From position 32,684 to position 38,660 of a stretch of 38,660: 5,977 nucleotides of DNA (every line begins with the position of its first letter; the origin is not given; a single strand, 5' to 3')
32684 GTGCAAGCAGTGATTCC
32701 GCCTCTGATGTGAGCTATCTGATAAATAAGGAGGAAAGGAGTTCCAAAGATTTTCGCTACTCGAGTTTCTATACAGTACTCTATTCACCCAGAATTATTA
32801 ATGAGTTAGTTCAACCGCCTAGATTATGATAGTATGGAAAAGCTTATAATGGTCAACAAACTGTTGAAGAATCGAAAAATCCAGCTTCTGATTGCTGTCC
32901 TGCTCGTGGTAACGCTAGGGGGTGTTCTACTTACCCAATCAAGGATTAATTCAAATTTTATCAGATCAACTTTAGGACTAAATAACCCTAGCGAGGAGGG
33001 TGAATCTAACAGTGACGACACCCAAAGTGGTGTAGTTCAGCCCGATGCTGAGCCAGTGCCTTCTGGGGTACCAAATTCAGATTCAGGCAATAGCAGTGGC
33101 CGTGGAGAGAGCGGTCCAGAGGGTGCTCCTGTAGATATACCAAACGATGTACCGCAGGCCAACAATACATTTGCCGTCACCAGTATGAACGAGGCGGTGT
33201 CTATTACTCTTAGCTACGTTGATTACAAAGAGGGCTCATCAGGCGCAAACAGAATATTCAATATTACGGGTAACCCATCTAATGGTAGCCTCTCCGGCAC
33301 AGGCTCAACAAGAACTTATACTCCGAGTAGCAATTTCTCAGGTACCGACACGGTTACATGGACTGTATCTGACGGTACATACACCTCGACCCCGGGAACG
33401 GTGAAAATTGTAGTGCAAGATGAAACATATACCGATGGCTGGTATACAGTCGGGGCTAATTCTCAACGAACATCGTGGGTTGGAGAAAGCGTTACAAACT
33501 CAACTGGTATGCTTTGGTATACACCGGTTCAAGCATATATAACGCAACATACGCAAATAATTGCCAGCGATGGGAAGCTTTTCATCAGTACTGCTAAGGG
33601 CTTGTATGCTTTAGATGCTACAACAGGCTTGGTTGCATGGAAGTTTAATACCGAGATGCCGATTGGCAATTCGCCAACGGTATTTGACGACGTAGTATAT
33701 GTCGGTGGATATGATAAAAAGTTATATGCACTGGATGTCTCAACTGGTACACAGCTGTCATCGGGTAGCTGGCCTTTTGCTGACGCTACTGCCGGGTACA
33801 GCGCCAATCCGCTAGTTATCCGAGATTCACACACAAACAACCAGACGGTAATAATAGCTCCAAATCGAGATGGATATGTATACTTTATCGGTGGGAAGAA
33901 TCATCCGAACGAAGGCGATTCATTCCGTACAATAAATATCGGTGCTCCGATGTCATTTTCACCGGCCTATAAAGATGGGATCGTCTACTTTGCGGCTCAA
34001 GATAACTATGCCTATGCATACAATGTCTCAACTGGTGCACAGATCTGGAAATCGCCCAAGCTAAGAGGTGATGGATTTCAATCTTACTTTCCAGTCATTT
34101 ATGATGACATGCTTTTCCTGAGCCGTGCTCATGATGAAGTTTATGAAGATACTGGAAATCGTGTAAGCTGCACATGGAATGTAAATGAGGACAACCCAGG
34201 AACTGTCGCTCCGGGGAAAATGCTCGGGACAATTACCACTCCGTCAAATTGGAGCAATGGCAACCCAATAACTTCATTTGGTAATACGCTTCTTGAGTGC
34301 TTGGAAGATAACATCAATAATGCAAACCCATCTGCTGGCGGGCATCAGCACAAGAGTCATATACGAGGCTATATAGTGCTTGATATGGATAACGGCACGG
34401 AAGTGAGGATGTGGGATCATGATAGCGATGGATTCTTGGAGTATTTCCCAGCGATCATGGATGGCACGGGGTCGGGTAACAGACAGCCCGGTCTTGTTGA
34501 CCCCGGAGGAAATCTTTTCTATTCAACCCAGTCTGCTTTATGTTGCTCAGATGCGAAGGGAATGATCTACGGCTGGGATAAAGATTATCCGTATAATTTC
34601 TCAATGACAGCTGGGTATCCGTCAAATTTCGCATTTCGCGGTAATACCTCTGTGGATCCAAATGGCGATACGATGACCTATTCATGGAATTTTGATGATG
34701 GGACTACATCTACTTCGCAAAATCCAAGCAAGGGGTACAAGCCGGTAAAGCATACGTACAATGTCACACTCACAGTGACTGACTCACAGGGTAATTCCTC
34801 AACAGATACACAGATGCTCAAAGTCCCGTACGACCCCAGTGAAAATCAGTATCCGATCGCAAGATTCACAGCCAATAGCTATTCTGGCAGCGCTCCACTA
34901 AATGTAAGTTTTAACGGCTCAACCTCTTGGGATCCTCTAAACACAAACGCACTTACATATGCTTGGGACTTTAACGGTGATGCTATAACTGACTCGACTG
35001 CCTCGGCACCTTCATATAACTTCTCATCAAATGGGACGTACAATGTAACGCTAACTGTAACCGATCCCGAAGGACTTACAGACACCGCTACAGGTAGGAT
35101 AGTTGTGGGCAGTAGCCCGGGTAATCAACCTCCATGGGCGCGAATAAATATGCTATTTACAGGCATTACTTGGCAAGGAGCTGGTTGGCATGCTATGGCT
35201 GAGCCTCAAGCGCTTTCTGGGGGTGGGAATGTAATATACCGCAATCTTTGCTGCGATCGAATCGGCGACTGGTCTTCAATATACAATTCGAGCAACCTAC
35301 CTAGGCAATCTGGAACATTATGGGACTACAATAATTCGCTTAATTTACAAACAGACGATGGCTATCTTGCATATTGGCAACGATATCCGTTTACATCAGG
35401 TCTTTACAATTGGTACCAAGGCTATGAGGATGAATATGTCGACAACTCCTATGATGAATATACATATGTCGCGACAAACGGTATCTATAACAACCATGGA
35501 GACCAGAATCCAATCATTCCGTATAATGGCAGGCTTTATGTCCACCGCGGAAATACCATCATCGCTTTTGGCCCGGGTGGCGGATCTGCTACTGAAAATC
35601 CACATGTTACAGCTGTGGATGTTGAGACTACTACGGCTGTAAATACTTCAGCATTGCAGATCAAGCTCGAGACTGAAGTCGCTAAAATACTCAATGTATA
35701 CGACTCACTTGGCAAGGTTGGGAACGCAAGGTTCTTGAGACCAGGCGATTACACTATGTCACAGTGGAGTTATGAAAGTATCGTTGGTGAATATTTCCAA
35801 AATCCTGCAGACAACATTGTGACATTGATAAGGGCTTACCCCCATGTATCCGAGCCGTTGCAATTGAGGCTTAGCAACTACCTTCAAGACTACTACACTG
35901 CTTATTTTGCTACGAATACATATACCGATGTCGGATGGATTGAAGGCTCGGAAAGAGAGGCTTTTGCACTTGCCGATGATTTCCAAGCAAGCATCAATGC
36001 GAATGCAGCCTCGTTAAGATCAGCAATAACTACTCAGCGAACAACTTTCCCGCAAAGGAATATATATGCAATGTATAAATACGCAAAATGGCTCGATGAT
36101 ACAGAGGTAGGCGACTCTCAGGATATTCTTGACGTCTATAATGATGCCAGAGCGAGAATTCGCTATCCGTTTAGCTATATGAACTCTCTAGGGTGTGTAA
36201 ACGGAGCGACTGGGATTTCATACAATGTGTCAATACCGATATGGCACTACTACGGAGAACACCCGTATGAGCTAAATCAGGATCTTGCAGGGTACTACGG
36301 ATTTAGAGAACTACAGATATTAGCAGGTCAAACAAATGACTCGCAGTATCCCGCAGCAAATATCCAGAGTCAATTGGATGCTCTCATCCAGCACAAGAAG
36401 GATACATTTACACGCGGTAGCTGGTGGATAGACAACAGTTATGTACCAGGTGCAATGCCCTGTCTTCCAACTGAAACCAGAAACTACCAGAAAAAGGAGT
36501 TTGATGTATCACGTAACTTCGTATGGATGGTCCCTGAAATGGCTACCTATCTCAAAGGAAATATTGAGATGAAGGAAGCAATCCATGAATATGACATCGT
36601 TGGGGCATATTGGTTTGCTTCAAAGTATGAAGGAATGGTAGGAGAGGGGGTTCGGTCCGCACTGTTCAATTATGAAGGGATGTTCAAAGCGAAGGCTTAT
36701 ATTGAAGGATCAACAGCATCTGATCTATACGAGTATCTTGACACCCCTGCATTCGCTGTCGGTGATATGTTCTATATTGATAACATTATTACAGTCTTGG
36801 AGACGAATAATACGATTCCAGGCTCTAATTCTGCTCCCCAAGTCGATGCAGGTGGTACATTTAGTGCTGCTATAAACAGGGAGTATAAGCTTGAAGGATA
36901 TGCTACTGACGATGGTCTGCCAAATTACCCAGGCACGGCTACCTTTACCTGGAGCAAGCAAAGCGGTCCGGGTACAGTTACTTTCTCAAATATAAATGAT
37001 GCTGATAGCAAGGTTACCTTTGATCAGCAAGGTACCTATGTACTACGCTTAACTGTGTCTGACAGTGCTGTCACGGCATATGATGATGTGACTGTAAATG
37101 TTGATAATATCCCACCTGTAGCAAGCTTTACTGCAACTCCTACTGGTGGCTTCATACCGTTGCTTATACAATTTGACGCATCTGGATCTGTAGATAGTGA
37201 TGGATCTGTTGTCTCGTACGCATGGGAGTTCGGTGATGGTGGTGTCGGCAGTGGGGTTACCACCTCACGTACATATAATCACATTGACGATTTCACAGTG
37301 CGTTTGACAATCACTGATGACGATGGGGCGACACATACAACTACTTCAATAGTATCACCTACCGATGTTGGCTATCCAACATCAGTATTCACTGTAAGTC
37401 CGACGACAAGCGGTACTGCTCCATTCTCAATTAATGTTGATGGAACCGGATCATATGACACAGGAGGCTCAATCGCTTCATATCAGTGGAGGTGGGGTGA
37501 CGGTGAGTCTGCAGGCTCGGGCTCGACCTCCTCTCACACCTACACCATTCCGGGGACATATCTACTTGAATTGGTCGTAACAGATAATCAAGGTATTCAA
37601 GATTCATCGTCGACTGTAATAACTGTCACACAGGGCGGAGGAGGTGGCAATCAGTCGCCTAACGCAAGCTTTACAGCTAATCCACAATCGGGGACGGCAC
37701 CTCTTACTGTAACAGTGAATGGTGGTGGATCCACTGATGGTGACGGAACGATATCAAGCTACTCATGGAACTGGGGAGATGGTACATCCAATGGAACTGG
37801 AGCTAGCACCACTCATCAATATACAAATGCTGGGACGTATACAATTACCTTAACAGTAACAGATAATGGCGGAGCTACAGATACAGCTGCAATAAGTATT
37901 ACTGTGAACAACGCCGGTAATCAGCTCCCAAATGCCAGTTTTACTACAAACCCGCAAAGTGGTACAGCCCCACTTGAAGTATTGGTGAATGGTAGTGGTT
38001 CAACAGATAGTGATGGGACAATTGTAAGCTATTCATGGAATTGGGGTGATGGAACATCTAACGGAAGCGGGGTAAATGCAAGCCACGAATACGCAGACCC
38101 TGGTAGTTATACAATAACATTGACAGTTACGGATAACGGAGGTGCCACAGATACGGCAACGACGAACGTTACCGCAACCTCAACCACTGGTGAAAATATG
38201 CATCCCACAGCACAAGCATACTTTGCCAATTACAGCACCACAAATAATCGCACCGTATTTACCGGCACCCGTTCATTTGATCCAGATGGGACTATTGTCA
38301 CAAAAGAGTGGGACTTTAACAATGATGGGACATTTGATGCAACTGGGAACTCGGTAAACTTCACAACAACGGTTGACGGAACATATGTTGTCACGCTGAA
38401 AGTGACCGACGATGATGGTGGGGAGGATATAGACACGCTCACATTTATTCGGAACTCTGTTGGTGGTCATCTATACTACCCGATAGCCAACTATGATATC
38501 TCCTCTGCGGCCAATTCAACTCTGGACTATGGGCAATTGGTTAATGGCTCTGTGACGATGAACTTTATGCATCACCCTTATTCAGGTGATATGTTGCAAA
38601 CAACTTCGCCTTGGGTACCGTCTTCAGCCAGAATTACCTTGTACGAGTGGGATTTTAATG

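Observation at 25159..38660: Operon of three giant, N-terminally anchored PKD-repeat exoproteins (4476 codons inside the window)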

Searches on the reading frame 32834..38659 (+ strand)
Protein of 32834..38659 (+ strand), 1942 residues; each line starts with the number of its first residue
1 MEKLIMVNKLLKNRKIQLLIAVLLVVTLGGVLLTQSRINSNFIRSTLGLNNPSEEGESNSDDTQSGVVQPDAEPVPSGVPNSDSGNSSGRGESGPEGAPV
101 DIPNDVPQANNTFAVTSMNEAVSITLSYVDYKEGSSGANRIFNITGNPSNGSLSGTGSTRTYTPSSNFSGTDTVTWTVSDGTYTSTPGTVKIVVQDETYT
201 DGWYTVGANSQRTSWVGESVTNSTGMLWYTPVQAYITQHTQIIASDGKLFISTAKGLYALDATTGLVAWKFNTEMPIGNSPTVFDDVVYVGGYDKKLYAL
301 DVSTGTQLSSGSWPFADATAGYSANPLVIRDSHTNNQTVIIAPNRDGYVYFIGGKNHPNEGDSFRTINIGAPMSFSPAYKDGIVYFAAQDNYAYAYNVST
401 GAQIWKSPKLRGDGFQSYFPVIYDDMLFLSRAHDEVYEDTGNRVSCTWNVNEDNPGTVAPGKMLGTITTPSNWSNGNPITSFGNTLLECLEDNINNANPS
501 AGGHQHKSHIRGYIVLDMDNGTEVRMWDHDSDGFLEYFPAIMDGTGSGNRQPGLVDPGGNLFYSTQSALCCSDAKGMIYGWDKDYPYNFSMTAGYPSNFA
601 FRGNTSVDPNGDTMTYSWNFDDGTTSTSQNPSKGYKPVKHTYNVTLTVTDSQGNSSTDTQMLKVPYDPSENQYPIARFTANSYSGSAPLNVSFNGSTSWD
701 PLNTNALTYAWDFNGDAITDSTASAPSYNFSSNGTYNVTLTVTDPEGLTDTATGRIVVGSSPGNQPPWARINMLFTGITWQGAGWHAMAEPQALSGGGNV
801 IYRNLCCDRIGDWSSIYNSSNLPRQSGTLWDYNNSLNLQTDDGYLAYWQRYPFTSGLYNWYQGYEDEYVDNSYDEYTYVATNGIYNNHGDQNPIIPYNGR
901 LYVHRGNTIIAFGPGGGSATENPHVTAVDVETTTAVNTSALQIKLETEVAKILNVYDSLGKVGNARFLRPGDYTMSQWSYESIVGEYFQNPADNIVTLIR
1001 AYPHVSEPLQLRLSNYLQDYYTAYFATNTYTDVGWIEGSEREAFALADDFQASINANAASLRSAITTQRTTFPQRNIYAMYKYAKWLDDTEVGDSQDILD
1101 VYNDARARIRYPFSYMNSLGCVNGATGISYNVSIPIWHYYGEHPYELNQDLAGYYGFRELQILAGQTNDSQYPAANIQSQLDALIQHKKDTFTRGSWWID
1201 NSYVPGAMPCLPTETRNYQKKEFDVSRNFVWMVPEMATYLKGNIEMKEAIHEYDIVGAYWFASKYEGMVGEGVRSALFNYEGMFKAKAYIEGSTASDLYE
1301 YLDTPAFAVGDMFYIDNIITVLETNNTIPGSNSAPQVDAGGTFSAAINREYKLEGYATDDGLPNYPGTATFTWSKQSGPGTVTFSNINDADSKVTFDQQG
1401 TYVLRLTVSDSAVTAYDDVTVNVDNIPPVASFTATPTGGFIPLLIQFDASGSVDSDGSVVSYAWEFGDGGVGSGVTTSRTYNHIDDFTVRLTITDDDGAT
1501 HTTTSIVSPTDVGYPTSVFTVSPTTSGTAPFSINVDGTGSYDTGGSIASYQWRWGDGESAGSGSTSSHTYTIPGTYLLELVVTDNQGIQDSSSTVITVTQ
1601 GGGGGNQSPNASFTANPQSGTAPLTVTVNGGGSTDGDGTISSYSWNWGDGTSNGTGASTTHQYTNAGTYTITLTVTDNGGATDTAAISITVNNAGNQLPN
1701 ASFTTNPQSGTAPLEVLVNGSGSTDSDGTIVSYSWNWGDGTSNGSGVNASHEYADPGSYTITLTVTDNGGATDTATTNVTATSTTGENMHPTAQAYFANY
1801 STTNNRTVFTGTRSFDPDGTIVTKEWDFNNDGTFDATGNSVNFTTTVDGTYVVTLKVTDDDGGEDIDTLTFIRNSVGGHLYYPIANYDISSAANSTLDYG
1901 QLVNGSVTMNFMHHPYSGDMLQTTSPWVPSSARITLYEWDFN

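Call 6: search_protein_families(library=pfam, proteins=[window:32834-38659:+], max_evalue=0.01)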
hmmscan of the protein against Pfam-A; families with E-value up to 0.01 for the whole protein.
window:32834-38659:+ (1942 aa): 13 families
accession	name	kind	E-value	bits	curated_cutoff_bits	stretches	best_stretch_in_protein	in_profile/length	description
PF18911.6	PKD_4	-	7.8e-108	353.2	27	7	1696-1780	1-84/85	PKD domain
PF00801.26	PKD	-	7.1e-68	225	23.5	7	1702-1778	3-78/80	PKD domain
PF22352.2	K319L-like_PKD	-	1.7e-57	191.8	27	7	1625-1691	13-84/84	K319L-like, PKD domain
PF13570.13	Beta-prop_ACSF4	-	1.3e-14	54.7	133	1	222-430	37-233/329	Beta-alanine-activating enzyme, beta-propeller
PF17963.7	Big_9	-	4.5e-14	53.5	23.6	1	104-192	1-88/89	Bacterial Ig domain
PF13360.13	PQQ_2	-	6.1e-14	52.7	27.6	1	239-316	25-99/233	Outer membrane protein assembly factor BamB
PF21027.3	Sde0182_C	-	4.2e-07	30.9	27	0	1445-1515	2-71/83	Cellulose-binding protein Sde0182, C-terminal domain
PF17892.7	Cadherin_5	-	4.2e-07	30.1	26.5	1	104-194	2-97/98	Cadherin-like domain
PF16967.11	TcfC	-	1.5e-05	24.9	29.4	0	733-755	43-65/68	E-set like domain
PF18981.6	InlK_D3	-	4.3e-05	23.9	25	0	1389-1423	39-73/75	Internalin K domain (D3/D4)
PF08329.16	ChitinaseA_N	-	5.2e-05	23.3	21.2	0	1651-1693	68-109/133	Chitinase A, N-terminal domain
PF07495.19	Y_Y_Y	-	0.00012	22.4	26.6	0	1824-1870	19-61/65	Y_Y_Y domain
PF15418.12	DUF4625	-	0.0031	18.2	27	0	1665-1691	104-130/131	Domain of unknown function (DUF4625)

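Call 9: search_protein_families(library=ncbifam, proteins=[window:32834-38659:+], max_evalue=0.01)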
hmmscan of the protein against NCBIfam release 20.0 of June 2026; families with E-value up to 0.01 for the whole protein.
window:32834-38659:+ (1942 aa): 6 families
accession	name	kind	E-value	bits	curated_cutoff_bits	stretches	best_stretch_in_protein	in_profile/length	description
TIGR00864.1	PCC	subfamily_domain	5.1e-14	49.7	1861.4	2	1388-1507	1355-1473/2700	polycystin cation channel protein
TIGR03300.1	assembly_YfgL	equivalog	1.9e-11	43.3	285.2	1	238-307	57-127/377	outer membrane protein assembly factor BamB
NF058578.1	CPR_pilus_PamR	equivalog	4.1e-09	35.7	300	2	1734-1773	184-230/297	pilus system RbmA-like protein PamR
NF008351.0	PRK11138.1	equivalog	5.8e-08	31.6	423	1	240-307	114-182/394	outer membrane protein assembly factor BamB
NF053615.1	SerThrKinAfsKStmc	equivalog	8.1e-08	31.4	1300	1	245-308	743-807/809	protein serine/threonine kinase AfsK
NF012211.1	tand_rpt_95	domain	9.6e-08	31.9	90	1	144-195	33-85/98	tandem-95 repeat protein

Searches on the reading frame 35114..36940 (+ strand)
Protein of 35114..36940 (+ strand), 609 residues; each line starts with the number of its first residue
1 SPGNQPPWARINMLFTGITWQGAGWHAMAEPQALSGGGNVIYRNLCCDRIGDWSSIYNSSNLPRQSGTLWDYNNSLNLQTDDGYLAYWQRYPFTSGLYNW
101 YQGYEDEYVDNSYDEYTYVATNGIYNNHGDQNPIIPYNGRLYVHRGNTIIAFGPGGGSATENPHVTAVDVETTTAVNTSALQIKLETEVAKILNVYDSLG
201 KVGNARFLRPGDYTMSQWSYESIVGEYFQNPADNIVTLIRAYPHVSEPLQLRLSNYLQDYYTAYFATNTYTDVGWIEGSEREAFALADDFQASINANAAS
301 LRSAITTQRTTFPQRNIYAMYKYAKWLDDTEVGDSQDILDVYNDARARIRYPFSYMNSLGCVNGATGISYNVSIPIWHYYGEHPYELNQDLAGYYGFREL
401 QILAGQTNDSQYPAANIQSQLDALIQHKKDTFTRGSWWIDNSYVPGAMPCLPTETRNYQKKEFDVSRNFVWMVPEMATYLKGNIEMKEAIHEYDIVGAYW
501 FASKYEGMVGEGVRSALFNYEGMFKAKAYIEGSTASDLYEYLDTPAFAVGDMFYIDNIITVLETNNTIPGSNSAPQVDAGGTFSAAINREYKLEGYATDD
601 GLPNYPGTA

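Call 24: search_solved_structures(query=window:35114-36940:+, max_evalue=10, show_alignments=2)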
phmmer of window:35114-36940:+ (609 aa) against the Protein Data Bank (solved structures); distinct sequences matched with E-value up to 10: 0.
